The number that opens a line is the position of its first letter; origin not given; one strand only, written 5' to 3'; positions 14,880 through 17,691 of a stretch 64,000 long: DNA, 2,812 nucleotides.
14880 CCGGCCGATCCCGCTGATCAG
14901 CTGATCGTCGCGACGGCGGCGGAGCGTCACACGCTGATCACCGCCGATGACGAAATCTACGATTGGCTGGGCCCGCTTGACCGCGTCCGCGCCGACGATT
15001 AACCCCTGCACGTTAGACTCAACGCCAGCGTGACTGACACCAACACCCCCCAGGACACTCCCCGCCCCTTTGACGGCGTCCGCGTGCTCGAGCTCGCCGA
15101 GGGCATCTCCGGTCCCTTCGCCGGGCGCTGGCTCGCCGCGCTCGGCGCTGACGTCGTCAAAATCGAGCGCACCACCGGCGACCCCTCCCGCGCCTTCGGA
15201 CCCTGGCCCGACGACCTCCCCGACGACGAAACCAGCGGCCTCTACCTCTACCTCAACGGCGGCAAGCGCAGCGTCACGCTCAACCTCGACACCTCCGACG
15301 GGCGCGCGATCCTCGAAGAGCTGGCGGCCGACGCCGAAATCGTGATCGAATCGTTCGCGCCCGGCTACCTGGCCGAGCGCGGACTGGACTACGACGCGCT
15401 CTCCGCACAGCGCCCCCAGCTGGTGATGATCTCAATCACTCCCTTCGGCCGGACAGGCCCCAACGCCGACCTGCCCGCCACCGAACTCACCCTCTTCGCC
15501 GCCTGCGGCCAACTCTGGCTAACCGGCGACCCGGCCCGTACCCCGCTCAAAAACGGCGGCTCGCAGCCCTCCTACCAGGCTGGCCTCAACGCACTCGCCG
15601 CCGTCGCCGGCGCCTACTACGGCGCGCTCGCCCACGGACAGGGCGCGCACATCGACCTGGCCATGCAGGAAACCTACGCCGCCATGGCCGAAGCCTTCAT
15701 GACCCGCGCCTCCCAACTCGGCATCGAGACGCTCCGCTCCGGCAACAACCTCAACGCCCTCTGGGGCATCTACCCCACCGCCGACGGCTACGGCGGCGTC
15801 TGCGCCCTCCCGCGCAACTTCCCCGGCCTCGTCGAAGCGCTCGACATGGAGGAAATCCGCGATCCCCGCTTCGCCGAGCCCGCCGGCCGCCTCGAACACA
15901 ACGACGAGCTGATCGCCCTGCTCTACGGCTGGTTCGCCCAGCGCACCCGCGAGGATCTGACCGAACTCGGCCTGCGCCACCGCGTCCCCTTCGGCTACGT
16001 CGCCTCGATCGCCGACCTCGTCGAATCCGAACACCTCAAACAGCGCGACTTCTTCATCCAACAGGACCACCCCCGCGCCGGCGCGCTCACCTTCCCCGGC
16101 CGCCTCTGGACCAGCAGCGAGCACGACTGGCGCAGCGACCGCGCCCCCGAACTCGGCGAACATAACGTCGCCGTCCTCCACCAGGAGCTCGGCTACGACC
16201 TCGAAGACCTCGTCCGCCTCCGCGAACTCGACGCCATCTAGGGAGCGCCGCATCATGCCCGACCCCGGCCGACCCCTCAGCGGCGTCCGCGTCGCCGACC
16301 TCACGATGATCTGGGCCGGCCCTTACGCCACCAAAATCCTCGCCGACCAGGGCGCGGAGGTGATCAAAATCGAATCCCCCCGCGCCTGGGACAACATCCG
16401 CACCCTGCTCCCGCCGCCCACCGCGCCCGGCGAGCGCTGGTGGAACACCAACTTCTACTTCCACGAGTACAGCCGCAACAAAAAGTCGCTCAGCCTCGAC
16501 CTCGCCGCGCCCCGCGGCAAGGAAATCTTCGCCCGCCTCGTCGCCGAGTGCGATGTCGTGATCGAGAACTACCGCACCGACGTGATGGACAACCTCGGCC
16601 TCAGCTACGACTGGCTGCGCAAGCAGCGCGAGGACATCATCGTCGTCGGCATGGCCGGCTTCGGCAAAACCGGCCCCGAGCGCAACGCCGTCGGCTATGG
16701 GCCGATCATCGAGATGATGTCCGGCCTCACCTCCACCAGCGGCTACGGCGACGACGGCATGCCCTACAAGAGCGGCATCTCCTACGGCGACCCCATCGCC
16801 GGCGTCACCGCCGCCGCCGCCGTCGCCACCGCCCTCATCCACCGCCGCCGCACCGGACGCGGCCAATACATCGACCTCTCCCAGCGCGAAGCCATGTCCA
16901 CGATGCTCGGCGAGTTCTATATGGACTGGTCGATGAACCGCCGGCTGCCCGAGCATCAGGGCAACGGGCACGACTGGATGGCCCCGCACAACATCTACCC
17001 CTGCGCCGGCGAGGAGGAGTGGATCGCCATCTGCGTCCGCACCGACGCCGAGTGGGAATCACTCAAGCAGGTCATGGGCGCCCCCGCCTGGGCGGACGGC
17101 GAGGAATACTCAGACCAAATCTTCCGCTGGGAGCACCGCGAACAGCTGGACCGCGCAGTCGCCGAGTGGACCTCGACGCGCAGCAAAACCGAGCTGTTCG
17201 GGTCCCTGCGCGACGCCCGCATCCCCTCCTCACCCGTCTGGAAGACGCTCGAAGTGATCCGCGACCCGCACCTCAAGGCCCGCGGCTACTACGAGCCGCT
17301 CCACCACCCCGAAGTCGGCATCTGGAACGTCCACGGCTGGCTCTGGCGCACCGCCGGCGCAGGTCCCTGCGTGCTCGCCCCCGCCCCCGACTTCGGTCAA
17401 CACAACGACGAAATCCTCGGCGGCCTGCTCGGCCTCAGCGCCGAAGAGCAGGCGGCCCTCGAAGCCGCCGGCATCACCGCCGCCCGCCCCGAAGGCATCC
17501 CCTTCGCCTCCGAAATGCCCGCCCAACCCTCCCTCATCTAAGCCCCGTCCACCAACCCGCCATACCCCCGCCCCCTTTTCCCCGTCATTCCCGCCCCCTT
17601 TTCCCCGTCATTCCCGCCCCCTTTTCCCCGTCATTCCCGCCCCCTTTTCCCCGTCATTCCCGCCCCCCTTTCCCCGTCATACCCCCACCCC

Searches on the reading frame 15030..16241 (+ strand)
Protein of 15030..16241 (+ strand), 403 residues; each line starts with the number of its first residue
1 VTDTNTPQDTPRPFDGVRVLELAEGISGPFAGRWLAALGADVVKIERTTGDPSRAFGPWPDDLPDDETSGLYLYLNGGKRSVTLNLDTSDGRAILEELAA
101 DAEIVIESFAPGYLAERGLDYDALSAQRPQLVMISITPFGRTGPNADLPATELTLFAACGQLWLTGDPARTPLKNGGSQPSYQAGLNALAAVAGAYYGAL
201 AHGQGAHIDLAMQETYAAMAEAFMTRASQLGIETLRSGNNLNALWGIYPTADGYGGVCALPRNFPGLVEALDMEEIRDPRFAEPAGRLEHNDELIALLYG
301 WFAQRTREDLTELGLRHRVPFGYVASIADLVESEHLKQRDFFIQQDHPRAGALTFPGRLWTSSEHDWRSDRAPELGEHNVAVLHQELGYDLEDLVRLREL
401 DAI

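Call 17: search_protein_families(library=pfam, proteins=[window:15030-16241:+], max_evalue=0.00001)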
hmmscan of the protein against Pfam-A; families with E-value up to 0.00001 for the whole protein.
window:15030-16241:+ (403 aa): 1 family
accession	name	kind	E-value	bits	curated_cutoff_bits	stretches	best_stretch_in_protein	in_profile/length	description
PF02515.22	CoA_transf_3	-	7.7e-86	288.9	23.3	1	15-379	2-366/366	CoA-transferase family III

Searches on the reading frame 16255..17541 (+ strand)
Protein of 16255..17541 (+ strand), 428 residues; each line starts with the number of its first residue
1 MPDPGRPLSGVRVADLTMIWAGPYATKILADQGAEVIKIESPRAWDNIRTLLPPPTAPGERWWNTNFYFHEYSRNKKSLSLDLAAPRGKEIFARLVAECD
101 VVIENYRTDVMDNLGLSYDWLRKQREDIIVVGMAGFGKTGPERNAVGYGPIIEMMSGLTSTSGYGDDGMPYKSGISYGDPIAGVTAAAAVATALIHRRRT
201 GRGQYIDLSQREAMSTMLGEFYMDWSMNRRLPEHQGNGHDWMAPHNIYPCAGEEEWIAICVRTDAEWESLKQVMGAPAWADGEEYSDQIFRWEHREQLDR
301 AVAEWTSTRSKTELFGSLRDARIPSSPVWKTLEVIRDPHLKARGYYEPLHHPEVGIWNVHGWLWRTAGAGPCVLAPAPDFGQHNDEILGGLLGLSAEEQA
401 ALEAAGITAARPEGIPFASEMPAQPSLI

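Call 17: search_protein_families(library=pfam, proteins=[window:16255-17541:+], max_evalue=0.00001)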
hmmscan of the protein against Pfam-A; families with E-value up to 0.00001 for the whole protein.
window:16255-17541:+ (428 aa): 1 family
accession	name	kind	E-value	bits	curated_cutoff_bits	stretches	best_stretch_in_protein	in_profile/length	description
PF02515.22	CoA_transf_3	-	3.1e-105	352.7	23.3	1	8-384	1-366/366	CoA-transferase family III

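Call 56: find_related_loci(query=window:16255-17538:+, collection=genome_contigs, flank=10000)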
Query window:16255-17538:+ (428 aa) in genome_contigs; peptide patterns used: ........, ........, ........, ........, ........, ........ (x = any residue, [..] = any of these).
218 stretches matched a pattern; 191 encode a relative of the query (tblastn E <= 1e-3); the best 80 are kept; 79 distinct loci.
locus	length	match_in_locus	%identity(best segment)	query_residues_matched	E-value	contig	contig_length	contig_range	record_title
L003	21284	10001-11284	89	1-428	0e+0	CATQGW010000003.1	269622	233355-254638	MAG: uncultured Dehalococcoidia bacterium isolate 6a0e96f9-4ae1-4976-a57e-aaa65d381751 genome assembly, contig: contig_3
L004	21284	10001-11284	87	1-428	0e+0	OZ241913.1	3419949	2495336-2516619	MAG: Dehalococcoidia bacterium isolate 665203e5-4de3-409e-b258-c822a43d9238 genome assembly, chromosome: 1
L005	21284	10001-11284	87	1-428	0e+0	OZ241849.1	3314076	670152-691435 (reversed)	MAG: Dehalococcoidia bacterium isolate e0324ba9-04d6-4c46-83e9-6adffe65d82a genome assembly, chromosome: 1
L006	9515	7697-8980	79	1-428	0e+0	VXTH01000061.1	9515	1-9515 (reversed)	MAG: Chloroflexi bacterium isolate SB0665_bin_35 NODE_2849_length_9515_cov_5.106660, whole genome shotgun sequence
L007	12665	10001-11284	82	1-428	0e+0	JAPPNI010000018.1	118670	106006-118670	MAG: Chloroflexota bacterium isolate RHO3_bin_68 NODE_380_length_118670_cov_30.284045, whole genome shotgun sequence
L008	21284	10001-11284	79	1-428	0e+0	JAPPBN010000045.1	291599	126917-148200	MAG: Chloroflexota bacterium isolate IRC3_bin_11 NODE_11_length_291599_cov_28.7217, whole genome shotgun sequence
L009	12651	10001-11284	83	1-428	0e+0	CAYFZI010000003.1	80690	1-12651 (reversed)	MAG TPA_asm: uncultured Dehalococcoidia bacterium isolate ERP110561_co1_17 genome assembly, contig: NODE_172_length_8069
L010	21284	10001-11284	79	1-428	0e+0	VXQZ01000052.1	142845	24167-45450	MAG: Chloroflexi bacterium isolate SB0664_bin_20 NODE_112_length_142845_cov_47.459367, whole genome shotgun sequence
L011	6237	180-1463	80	1-428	0e+0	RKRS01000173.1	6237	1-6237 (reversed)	MAG: Dehalococcoidia bacterium isolate PNGco_C_binSS7 scaffold_2747, whole genome shotgun sequence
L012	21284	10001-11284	80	1-428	0e+0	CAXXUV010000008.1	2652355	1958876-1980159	MAG: Dehalococcoidia bacterium isolate 53e0c16e-ff2d-4f84-9f2e-96c73ee24ba6 genome assembly, contig: contig_8, whole gen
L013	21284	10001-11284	81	1-428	0e+0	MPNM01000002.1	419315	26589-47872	MAG: Chloroflexi bacterium bin125 NODE_13_length_419315_cov_22.6809_ID_25, whole genome shotgun sequence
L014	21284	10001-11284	81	1-428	0e+0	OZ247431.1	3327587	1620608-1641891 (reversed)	MAG: Dehalococcoidia bacterium isolate c15901d5-d28f-4d5c-bcfc-8c60e7bd0c97 genome assembly, chromosome: 1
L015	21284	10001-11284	81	1-428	0e+0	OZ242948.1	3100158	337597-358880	MAG: Dehalococcoidia bacterium isolate a0c66c6a-f5ff-452f-b709-ec8565f303fe genome assembly, chromosome: 1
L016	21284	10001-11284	81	1-428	0e+0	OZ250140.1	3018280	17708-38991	MAG: Dehalococcoidia bacterium isolate 92aeaa82-693a-41dc-a6aa-2cafd19afa0f genome assembly, chromosome: 1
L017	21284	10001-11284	80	1-428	0e+0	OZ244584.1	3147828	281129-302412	MAG: Dehalococcoidia bacterium isolate 6f5e74ac-264d-476d-87d8-581b930f35c8 genome assembly, chromosome: 1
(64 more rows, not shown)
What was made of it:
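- Tried and rejected: The neighbouring CoA-transferase was used instead (call 56).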
